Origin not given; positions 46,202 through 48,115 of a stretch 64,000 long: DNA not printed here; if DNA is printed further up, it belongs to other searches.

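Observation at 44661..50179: Three consecutive GT-C-like polytopic membrane proteins (PMT/ArnT-like, unknown, YYY/DUF2298) flanking a divergent promoter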

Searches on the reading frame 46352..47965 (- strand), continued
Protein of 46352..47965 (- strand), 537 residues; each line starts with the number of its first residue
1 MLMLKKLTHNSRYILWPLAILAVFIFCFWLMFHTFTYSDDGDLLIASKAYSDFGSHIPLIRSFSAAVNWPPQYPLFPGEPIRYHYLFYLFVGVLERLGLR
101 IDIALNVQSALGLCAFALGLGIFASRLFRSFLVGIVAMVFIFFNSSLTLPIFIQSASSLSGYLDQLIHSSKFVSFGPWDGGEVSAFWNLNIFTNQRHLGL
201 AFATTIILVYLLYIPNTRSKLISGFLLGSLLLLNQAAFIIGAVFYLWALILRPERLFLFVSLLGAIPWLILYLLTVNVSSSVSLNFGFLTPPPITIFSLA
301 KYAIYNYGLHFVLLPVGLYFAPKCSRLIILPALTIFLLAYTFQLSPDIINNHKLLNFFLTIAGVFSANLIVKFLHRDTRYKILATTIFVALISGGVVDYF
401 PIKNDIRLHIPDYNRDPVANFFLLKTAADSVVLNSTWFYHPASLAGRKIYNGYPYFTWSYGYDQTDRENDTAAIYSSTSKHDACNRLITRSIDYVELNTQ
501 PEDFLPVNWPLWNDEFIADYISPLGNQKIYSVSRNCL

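Call 69: search_protein_families(library=ncbifam, proteins=[L004:15519-16790:+, L003:6718-8004:+, L004:14531-15424:-, L004:13934-14518:-, L004:11278-12321:-, L017:13041-14726:-], max_evalue=0.001)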
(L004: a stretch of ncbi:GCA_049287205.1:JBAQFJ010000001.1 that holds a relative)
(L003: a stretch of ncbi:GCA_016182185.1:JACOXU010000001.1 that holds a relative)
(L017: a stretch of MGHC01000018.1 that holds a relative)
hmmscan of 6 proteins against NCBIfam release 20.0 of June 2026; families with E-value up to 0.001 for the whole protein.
L004:15519-16790:+ (423 aa): 61 families (the best 25 are shown)
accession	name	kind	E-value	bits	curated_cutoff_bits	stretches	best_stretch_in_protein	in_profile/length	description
NF005560.0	PRK07233.1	equivalog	3.9e-122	408.2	252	1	1-420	1-431/435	hypothetical protein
TIGR03467.1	HpnE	equivalog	9.7e-20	71.3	283.05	1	3-301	1-311/430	hydroxysqualene dehydroxylase HpnE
NF005548.0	PRK07208.1-4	equivalog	3e-16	59.1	389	1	2-101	5-100/488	hypothetical protein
NF005547.0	PRK07208.1-3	equivalog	1.3e-14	53.8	380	1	2-96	6-98/465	hypothetical protein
NF008841.0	PRK11883.1-1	equivalog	9.4e-12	44.6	517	1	1-97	4-102/453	protoporphyrinogen oxidase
TIGR00562.1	proto_IX_ox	equivalog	6.4e-11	41.5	97.85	1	2-127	4-133/470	protoporphyrinogen oxidase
TIGR03197.1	MnmC_Cterm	equivalog_domain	2e-10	40.3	174.2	1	2-53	1-52/400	FAD-dependent 5-carboxymethylaminomethyl-2-thiouridine(34) oxidoreductase MnmC1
NF005545.0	PRK07208.1-1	equivalog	4.8e-10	38.4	451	1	2-92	9-97/504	hypothetical protein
NF009410.0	PRK12771.1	subfamily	8.9e-10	37.7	516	1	2-38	140-176/566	NAD(P)-binding protein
NF058655.1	CrtID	equivalog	2.3e-09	36.7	640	1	3-51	1-49/478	bifunctional phytoene desaturase/3,4-desaturase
NF008845.0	PRK11883.1-5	equivalog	3.4e-09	35.5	560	1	2-97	6-104/468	protoporphyrinogen oxidase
TIGR02733.1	desat_CrtD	equivalog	6.8e-09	34.9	549.7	1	2-96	3-98/492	C-3',4' desaturase CrtD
TIGR02734.1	crtI_fam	subfamily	4e-08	32.4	238.1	1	4-43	2-41/504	phytoene desaturase family protein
TIGR02731.1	phytoene_desat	equivalog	5e-08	32.1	569.4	1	3-84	2-81/453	15-cis-phytoene desaturase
NF005243.0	PRK06753.1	equivalog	1.3e-07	30.9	365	1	1-42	1-42/374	hypothetical protein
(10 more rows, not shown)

L003:6718-8004:+ (428 aa): 48 families (the best 25 are shown)
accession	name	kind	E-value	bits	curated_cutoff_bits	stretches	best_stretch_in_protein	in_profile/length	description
NF005560.0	PRK07233.1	equivalog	3.1e-116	388.8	252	1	1-425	1-429/435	hypothetical protein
NF005548.0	PRK07208.1-4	equivalog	2.7e-18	65.8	389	2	2-100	5-101/488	hypothetical protein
TIGR03467.1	HpnE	equivalog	9e-17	61.5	283.05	1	3-398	1-402/430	hydroxysqualene dehydroxylase HpnE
NF005547.0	PRK07208.1-3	equivalog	1.6e-14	53.6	380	1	2-284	6-298/465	hypothetical protein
TIGR02731.1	phytoene_desat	equivalog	5.1e-12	45.3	569.4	2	2-75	1-73/453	15-cis-phytoene desaturase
NF058655.1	CrtID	equivalog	6.9e-11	41.7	640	1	3-50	1-48/478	bifunctional phytoene desaturase/3,4-desaturase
NF005545.0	PRK07208.1-1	equivalog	2.3e-10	39.4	451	1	2-94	9-101/504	hypothetical protein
TIGR02734.1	crtI_fam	subfamily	1.3e-09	37.3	238.1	1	4-47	2-45/504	phytoene desaturase family protein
TIGR02733.1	desat_CrtD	equivalog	1.3e-08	34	549.7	1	2-48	3-49/492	C-3',4' desaturase CrtD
TIGR02732.1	zeta_caro_desat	equivalog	1.6e-08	34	622.15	1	2-83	1-82/474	9,9'-di-cis-zeta-carotene desaturase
NF009410.0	PRK12771.1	subfamily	2.6e-08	32.9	516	1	2-38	140-176/566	NAD(P)-binding protein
TIGR00562.1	proto_IX_ox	equivalog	2.7e-08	32.8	97.85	1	2-168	4-170/470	protoporphyrinogen oxidase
NF005243.0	PRK06753.1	equivalog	1.4e-07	30.8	365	1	1-41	1-41/374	hypothetical protein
NF045637.1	carotdesatCrtDProt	equivalog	2.3e-07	29.8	580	1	3-37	1-35/485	1-hydroxycarotenoid 3,4-desaturase CrtD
NF005546.0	PRK07208.1-2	equivalog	2.9e-07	29.5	418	1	2-65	6-68/527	hypothetical protein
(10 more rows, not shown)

L004:14531-15424:- (297 aa): 15 families
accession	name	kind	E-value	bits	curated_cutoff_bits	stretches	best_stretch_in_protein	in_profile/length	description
NF008977.0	PRK12324.1-2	equivalog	9.1e-51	173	234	1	10-294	2-288/297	decaprenyl-phosphate phosphoribosyltransferase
NF008978.0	PRK12324.1-4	equivalog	2.6e-40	138.4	207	1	10-294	32-320/322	decaprenyl-phosphate phosphoribosyltransferase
NF006088.0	PRK08238.1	equivalog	7.1e-37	127.2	351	1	10-196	192-378/482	UbiA family prenyltransferase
NF008976.0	PRK12324.1-1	equivalog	9.3e-24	84.3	474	1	10-260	18-270/306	decaprenyl-phosphate phosphoribosyltransferase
NF009523.0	PRK12884.1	equivalog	5.6e-10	38.9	269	1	28-176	18-168/279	prenyltransferase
TIGR01474.1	ubiA_proteo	equivalog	3.9e-08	33.1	275.45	1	28-121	19-117/282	4-hydroxybenzoate octaprenyltransferase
NF009522.0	PRK12883.1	equivalog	1.9e-07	30.9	353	1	47-176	39-167/279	geranylgeranylglycerol-phosphate geranylgeranyltransferase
NF009512.0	PRK12872.1-1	equivalog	1.3e-06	28.3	278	1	43-130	37-127/303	geranylgeranylglycerol-phosphate geranylgeranyltransferase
NF005742.0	PRK07566.1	equivalog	6.6e-05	22.2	313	1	10-129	28-148/315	chlorophyll synthase ChlG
NF035940.1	prenyl_rel_EboC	equivalog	7.6e-05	22.2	250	1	40-130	34-122/292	UbiA-like protein EboC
TIGR01475.1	ubiA_other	subfamily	0.00018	21.1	180.8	1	30-179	18-169/282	UbiA-like polyprenyltransferase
NF009609.0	PRK13106.1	equivalog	0.00018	21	349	1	30-160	31-163/301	prenyltransferase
TIGR01473.1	cyoE_ctaB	equivalog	0.00022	21.1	210.3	1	32-130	18-120/281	heme o synthase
NF009521.0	PRK12882.1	equivalog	0.00027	20.3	296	1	34-141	30-133/280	geranylgeranylglycerol-phosphate geranylgeranyltransferase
NF009514.0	PRK12873.1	equivalog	0.00072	19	246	1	55-134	57-136/297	4-hydroxybenzoate polyprenyltransferase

L004:13934-14518:- (194 aa): 0 families

L004:11278-12321:- (347 aa): 24 families
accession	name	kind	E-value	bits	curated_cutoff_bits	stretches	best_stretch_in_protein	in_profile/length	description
TIGR03466.1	HpnA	hypoth_equivalog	3.4e-30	105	367.65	1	8-170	4-174/327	hopanoid-associated sugar epimerase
NF042422.1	oxyalk_red_OleD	equivalog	6e-22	78.4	580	1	8-197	4-198/329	2-alkyl-3-oxoalkanoate reductase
TIGR04180.1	EDH_00030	hypoth_equivalog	1.1e-21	77.2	475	1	8-170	2-179/297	NAD-dependent 4,6-dehydratase LegB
NF042423.1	oxyalk_red_Shew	equivalog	2.9e-20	72.6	580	1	6-170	10-178/331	2-alkyl-3-oxoalkanoate reductase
TIGR01181.1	dTDP_gluc_dehyt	equivalog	2.6e-18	66.2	365.1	1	7-319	2-314/321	dTDP-glucose 4,6-dehydratase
NF052578.1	StrlDmthSdmBMthl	equivalog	2.7e-15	57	600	1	8-169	4-172/328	sterol demethylase protein SdmB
TIGR01179.1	galE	equivalog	3.6e-15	55.6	262.3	1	8-152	3-160/332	UDP-glucose 4-epimerase GalE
TIGR01746.1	Thioester-redct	subfamily_domain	1.6e-13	50.7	213.35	1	56-176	78-205/371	thioester reductase domain-containing protein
NF005539.0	PRK07201.1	equivalog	1.9e-11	43.5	549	1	7-173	3-184/657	SDR family oxidoreductase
TIGR02622.1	CDP_4_6_dhtase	equivalog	3.3e-10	39.6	278.45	1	7-149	7-166/352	CDP-glucose 4,6-dehydratase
TIGR01777.1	yfcH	hypoth_equivalog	4.7e-10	39.5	207.35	1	8-215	2-212/292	TIGR01777 family oxidoreductase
NF043036.1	ErythonDh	equivalog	4.8e-10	39.1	325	1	8-148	4-160/321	D-erythronate dehydrogenase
TIGR03589.1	PseB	equivalog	4.1e-09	35.8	407.75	1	8-113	8-125/324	UDP-N-acetylglucosamine 4,6-dehydratase (inverting)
NF011728.1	PRK15181.1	equivalog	1.8e-08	33.8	760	1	45-142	69-170/348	Vi polysaccharide biosynthesis UDP-N-acetylglucosaminuronic acid C-4 epimerase TviC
NF007956.0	PRK10675.1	subfamily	5.5e-08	32.3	394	1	8-147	4-159/338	UDP-glucose 4-epimerase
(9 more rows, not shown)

L017:13041-14726:- (561 aa): 0 families

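Call 73: list_cluster_members(proteins=[P0001, P0121])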
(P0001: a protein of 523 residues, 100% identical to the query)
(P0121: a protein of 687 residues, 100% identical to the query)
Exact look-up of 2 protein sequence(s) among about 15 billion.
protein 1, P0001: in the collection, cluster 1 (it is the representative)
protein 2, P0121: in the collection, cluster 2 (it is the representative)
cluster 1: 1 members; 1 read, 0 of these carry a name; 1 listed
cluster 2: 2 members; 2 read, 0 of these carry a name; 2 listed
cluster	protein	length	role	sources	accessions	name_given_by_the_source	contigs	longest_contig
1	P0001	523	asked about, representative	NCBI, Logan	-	-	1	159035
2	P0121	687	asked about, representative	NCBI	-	-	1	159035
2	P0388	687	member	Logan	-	-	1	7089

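Call 74: find_encoding_contigs(protein=P0001, flank=1000, max_places=2)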
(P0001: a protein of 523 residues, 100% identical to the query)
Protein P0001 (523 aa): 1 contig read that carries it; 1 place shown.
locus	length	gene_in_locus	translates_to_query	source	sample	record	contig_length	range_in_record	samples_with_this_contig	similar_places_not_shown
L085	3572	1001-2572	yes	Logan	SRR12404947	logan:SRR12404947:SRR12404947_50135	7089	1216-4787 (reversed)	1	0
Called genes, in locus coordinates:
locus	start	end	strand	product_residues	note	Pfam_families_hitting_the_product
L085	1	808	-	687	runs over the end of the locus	PF10060:DUF2298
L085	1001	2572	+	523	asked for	-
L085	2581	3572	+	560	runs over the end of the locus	PF02366:PMT (weak), PF13231:PMT_2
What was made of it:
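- Tried and rejected: Cluster-member and contig look-ups did not reveal the organism's name (calls 73, 74).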

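Call 77: search_protein_families(library=pfam, alignment_id=A1, max_evalue=1)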
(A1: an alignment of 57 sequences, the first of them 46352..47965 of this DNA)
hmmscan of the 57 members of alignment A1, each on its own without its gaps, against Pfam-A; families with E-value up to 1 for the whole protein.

A. member 1, window:46352-47965:- (537 aa): 2 families
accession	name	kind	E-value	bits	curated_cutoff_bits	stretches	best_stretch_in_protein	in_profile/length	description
PF10032.14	Pho88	-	0.0068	16.1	25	1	125-165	93-133/184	Phosphate transport (Pho88)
PF06667.17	PspB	-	0.16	12.5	25.6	1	13-37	4-28/73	Phage shock protein B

B. families by the number of members that match (of 57 scanned): 12 families
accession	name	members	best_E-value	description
PF00951.23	Arteri_Gl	2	0.052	Arterivirus GL envelope glycoprotein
PF10060.15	DUF2298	1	2.1e-08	Uncharacterized membrane protein (DUF2298)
PF17379.7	DUF5400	1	0.005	Family of unknown function (DUF5400)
PF10032.14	Pho88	1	0.0068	Phosphate transport (Pho88)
PF19391.4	DUF5966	1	0.048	Family of unknown function (DUF5966)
PF16079.10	Phage_holin_5_2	1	0.062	Phage holin family Hol44, in holin superfamily V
PF11947.13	DUF3464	1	0.068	Photosynthesis affected mutant 68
PF14776.11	UNC-79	1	0.092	Cation-channel complex subunit UNC-79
PF18169.6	SLATT_6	1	0.13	SMODS and SLOG-associating 2TM effector domain 6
PF06667.17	PspB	1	0.16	Phage shock protein B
PF02694.21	UPF0060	1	0.33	Uncharacterised BCR, YnfA/UPF0060 family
PF17717.6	DUF5562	1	0.65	Family of unknown function (DUF5562)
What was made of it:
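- On DUF2298 (PF10060) / TIGR03662 Chlor_Arch_YYY: Only 1 of 57 B-family members hits PF10060, at 2e-8 (call 77).
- One B-family member hits PF10060 at 2e-8 (call 77).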

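Call 78: find_encoding_contigs(protein=P0292, flank=6000, max_places=1)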
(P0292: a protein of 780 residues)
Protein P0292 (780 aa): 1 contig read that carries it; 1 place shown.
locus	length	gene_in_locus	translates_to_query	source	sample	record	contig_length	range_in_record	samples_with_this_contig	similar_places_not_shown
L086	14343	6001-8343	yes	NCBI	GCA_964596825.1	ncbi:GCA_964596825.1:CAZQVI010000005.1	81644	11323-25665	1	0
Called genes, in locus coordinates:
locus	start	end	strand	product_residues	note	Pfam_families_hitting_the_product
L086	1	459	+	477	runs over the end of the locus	-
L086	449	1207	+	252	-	PF02586:SRAP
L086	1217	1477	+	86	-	PF11160:Hva1_TUDOR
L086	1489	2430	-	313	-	-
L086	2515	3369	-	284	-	-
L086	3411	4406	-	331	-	PF13387:Lnb_N (weak)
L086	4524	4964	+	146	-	PF00583:Acetyltransf_1, PF13673:Acetyltransf_10, PF13508:Acetyltransf_7, PF13527:Acetyltransf_9, PF08445:FR47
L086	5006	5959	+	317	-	PF07679:I-set, PF13895:Ig_2 (weak), PF13927:Ig_3 (weak)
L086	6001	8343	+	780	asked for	PF00535:Glycos_transf_2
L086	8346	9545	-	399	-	PF07690:MFS_1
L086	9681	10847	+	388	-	-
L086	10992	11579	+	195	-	-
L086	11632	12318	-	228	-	PF08010:Phage_30_3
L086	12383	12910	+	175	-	PF00847:AP2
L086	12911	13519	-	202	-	PF09335:VTT_dom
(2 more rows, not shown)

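Call 79: find_encoding_contigs(protein=P0310, flank=6000, max_places=1)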
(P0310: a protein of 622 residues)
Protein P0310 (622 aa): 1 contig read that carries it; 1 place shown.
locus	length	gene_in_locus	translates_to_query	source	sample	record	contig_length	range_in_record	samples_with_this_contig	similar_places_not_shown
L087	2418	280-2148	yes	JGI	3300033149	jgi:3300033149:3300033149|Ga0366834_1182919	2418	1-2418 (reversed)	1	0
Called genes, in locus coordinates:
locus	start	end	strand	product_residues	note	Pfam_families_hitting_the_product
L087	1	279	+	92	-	?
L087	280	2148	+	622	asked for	-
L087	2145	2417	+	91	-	?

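Call 80: find_encoding_contigs(protein=P0354, flank=7000, max_places=1)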
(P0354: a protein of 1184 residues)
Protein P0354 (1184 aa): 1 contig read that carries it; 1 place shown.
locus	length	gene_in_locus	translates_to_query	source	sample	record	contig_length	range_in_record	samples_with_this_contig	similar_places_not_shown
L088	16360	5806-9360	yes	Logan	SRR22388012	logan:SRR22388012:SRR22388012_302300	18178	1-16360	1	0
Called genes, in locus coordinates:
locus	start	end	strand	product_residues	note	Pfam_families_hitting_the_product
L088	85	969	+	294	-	PF00491:Arginase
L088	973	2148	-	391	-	PF01916:DS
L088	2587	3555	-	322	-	PF01594:AI-2E_transport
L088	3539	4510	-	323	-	PF01745:IPT (weak), PF01715:IPPT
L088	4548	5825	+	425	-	PF00070:Pyr_redox (faint), PF00890:FAD_binding_2 (faint), PF01266:DAO, PF01593:Amino_oxidase, PF03486:HI0933_like (faint), PF07992:Pyr_redox_2 (faint), PF12831:FAD_oxidored (faint), PF13450:NAD_binding_8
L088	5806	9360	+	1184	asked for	PF13231:PMT_2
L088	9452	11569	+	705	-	PF10060:DUF2298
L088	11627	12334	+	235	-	PF13424:TPR_12 (faint)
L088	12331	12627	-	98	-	PF01371:Trp_repressor, PF02796:HTH_7 (faint), PF13384:HTH_23 (weak), PF13551:HTH_29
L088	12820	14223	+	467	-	PF00012:HSP70, PF06723:MreB_Mbl (weak), PF00012:HSP70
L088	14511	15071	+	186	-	-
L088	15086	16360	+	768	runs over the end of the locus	PF06439:3keto-disac_hyd, PF01551:Peptidase_M23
